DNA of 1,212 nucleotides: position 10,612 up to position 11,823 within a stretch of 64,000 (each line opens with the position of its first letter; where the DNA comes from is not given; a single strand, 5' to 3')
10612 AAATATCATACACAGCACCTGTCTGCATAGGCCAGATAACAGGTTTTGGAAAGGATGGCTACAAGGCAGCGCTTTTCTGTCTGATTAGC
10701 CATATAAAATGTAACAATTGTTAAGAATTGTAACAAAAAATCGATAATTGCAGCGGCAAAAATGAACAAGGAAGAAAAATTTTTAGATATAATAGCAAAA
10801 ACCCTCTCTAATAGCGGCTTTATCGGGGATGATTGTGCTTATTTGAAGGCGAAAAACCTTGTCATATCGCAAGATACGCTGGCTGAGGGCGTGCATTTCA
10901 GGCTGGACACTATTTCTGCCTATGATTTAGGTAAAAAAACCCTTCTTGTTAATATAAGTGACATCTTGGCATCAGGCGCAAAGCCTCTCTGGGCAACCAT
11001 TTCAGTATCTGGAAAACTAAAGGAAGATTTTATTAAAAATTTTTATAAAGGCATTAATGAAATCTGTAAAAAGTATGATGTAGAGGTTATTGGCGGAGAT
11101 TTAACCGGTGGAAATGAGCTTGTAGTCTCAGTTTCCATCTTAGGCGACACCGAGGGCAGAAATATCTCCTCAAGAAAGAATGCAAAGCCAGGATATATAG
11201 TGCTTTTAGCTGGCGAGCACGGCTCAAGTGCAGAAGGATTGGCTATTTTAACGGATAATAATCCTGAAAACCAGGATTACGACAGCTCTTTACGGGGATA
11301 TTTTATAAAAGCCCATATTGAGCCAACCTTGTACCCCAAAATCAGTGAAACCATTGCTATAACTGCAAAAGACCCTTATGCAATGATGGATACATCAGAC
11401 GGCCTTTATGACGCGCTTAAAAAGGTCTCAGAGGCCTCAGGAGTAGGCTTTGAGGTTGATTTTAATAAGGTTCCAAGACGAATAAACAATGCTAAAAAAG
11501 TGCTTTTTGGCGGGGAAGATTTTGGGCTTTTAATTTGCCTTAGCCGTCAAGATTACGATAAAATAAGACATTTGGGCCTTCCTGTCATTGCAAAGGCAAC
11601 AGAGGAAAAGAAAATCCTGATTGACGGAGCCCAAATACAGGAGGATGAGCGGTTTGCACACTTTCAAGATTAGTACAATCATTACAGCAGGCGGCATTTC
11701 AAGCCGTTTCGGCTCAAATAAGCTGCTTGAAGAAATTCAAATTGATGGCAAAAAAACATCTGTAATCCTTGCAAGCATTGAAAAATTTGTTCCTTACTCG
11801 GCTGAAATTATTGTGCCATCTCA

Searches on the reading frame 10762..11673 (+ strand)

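Call 44: search_protein_families(library=pfam, proteins=[window:10762-11673:+], max_evalue=0.00001)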
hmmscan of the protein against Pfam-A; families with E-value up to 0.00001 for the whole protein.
window:10762-11673:+ (303 aa): 2 families
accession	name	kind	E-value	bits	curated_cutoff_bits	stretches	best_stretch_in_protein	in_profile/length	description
PF00586.29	AIRS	-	3.9e-24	85.7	24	1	22-128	1-110/112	AIR synthase related protein, N-terminal domain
PF02769.27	AIRS_C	-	3e-06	27.9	23.1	1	142-269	1-128/156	AIR synthase related protein, C-terminal domain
